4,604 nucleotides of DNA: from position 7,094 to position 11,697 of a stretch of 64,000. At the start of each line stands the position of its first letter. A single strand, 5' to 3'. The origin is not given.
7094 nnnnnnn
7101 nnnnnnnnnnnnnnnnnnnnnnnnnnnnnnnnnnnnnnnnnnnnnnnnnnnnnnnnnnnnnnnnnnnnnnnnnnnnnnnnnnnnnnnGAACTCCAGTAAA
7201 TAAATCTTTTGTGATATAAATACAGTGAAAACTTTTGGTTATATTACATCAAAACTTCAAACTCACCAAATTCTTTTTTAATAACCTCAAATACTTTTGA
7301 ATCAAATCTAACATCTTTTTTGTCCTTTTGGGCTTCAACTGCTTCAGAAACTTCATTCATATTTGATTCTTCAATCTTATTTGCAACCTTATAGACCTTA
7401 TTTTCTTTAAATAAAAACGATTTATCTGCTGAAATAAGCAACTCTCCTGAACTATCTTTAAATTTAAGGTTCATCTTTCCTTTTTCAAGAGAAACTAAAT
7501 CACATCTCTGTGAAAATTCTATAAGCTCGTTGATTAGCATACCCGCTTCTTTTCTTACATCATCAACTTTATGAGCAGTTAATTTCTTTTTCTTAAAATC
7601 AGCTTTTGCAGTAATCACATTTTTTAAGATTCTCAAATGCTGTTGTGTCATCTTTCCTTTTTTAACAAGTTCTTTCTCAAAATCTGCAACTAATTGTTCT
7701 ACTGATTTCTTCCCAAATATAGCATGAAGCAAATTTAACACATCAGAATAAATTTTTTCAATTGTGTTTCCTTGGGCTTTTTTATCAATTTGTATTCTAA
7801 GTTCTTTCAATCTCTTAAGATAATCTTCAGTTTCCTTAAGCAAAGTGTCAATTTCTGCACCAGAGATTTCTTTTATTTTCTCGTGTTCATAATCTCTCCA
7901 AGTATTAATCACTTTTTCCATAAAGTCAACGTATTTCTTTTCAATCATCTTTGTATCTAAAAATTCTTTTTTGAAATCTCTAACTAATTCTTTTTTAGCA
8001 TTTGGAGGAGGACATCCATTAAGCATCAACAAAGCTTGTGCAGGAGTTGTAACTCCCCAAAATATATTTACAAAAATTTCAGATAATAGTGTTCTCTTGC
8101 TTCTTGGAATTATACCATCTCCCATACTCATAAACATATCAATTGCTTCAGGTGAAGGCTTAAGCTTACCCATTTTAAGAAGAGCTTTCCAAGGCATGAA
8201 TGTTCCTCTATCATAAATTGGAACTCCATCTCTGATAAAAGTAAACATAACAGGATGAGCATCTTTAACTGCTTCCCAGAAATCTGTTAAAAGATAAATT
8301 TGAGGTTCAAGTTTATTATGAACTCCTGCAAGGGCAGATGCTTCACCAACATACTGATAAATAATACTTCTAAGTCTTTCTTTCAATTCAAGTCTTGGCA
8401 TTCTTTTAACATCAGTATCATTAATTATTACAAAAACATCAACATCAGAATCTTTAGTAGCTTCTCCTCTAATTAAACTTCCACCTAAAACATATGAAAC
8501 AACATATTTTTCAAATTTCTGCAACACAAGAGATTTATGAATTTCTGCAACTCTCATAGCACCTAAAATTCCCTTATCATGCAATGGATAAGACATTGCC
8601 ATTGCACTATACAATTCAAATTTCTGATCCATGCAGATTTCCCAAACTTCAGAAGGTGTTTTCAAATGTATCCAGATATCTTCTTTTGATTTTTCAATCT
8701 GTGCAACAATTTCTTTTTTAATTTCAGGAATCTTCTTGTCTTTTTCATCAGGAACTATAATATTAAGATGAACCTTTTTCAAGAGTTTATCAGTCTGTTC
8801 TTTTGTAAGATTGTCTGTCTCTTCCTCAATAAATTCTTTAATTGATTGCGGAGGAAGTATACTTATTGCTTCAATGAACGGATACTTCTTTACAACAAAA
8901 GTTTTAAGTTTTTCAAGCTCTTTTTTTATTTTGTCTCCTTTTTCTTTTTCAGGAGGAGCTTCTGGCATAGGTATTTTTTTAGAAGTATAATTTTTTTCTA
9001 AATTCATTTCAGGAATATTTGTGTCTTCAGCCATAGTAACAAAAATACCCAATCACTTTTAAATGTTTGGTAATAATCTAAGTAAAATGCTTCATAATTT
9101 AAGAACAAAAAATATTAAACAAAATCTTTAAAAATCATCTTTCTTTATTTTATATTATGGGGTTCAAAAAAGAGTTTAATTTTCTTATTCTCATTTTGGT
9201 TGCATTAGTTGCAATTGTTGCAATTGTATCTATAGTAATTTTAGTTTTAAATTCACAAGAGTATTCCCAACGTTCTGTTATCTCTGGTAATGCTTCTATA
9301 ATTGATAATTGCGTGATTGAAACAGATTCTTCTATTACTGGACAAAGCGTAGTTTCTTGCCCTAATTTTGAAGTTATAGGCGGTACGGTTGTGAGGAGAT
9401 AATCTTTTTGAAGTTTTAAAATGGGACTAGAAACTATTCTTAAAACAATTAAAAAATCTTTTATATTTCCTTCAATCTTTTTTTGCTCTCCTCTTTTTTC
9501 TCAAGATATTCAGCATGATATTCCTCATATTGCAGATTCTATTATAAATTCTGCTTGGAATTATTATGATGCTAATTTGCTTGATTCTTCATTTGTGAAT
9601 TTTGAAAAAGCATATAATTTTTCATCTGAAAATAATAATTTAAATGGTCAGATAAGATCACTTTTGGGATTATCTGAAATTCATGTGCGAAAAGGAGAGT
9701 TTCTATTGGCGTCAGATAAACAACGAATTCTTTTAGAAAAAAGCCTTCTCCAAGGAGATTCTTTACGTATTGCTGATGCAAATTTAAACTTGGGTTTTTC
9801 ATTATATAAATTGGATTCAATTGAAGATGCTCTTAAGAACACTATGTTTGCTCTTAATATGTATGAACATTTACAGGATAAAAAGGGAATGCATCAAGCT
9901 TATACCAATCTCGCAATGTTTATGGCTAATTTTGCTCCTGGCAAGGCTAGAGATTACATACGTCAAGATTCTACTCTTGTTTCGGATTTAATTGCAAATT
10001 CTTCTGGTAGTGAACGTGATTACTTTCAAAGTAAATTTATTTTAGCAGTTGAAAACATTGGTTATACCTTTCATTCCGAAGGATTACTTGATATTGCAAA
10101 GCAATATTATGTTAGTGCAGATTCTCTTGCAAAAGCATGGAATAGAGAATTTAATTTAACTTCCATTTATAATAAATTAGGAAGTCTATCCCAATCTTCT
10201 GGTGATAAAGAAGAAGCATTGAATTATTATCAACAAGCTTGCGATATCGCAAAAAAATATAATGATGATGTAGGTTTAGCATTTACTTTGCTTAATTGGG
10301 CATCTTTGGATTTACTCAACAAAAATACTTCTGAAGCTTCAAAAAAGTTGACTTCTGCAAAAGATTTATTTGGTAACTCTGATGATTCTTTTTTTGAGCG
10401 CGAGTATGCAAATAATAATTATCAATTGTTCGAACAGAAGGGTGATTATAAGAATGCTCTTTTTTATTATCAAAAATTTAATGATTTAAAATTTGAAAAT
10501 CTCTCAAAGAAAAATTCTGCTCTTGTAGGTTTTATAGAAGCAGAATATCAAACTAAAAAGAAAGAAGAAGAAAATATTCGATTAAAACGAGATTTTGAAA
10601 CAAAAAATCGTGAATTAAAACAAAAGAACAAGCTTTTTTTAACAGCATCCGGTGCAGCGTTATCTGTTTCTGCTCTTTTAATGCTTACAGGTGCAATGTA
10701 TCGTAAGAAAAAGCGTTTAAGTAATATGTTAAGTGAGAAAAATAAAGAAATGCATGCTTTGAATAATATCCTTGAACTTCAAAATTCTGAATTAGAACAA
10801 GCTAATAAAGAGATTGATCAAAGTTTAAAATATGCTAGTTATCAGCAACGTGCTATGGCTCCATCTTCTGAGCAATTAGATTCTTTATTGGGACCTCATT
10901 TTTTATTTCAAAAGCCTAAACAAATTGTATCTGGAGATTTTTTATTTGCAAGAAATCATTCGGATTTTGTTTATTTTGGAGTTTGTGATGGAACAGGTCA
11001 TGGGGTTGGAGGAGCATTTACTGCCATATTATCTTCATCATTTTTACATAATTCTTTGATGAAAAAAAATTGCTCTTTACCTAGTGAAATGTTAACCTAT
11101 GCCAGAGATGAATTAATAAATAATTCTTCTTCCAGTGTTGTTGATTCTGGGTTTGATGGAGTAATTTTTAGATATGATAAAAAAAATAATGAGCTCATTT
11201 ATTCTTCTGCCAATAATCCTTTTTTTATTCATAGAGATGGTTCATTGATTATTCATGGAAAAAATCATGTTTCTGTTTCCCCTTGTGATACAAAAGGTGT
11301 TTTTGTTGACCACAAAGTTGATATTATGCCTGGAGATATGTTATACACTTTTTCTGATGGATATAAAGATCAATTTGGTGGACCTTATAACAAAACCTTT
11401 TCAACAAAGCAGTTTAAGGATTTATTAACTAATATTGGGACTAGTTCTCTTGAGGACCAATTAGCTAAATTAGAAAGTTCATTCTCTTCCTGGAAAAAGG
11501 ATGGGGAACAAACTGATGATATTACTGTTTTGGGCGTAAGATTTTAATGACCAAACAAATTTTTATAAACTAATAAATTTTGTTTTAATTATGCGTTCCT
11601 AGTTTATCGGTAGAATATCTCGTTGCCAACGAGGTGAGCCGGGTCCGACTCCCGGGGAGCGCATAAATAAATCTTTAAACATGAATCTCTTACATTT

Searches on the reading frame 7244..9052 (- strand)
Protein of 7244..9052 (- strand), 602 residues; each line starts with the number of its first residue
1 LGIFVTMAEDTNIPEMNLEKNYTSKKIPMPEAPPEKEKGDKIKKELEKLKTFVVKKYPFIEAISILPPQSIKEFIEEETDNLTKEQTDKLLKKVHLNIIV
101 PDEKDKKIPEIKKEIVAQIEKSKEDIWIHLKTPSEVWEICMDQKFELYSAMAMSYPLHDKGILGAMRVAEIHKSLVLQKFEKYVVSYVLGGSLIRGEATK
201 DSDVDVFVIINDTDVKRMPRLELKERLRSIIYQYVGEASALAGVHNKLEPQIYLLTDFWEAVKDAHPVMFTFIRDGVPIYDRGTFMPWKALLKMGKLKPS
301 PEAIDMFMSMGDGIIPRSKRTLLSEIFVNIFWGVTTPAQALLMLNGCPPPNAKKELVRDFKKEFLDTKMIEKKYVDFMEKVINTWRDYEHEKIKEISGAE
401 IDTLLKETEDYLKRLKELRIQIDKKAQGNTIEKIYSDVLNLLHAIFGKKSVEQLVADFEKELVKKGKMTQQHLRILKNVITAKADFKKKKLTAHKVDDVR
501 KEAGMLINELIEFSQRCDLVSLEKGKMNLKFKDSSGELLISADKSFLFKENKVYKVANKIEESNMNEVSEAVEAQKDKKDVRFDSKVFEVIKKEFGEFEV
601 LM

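Call 89: search_protein_families(library=pfam, proteins=[window:7244-9052:-], max_evalue=0.00001)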
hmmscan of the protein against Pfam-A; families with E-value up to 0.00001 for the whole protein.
window:7244-9052:- (602 aa): 2 families
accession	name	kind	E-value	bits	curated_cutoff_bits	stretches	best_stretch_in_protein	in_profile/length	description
PF01909.29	NTP_transf_2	-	1.4e-07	32.3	21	1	177-220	9-47/93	Nucleotidyltransferase domain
PF18765.7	Polbeta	-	3.2e-06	27.7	26.9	0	182-230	11-58/93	Polymerase beta, Nucleotidyltransferase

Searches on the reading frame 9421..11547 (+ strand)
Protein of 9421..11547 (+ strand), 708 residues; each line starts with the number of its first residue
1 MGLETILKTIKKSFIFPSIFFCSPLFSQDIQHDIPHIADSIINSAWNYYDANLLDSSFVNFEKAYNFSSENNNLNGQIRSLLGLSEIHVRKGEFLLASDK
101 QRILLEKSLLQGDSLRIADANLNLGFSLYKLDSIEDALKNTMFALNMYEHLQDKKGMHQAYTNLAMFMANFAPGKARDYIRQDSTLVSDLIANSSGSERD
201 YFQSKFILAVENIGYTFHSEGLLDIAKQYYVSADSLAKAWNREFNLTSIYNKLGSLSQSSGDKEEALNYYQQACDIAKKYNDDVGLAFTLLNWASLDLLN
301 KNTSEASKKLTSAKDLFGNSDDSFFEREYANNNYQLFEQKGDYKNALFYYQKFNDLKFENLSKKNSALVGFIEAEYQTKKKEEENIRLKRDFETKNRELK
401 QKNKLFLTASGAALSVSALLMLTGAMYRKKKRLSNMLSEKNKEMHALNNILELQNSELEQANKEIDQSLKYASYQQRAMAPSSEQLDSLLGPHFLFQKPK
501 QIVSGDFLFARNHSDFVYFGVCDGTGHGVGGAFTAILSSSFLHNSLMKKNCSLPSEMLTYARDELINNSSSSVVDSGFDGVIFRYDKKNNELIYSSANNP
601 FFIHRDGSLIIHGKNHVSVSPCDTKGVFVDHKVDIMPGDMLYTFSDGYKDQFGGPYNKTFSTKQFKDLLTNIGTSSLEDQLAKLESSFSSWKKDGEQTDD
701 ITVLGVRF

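Call 89: search_protein_families(library=pfam, proteins=[window:9421-11547:+], max_evalue=0.00001)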
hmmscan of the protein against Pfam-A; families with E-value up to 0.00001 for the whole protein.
window:9421-11547:+ (708 aa): 4 families
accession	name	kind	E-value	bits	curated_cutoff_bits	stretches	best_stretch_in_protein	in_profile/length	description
PF07228.17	SpoIIE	-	2.3e-18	67.3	25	1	517-708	5-191/192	Stage II sporulation protein E (SpoIIE)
PF13424.12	TPR_12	-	1.2e-08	35.4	30.1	0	210-279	5-77/77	Tetratricopeptide repeat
PF13181.12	TPR_8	-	4.9e-07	29.8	25.7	0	248-279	2-33/34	Tetratricopeptide repeat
PF07719.23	TPR_2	-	1.6e-06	28.2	27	0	249-279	3-33/34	Tetratricopeptide repeat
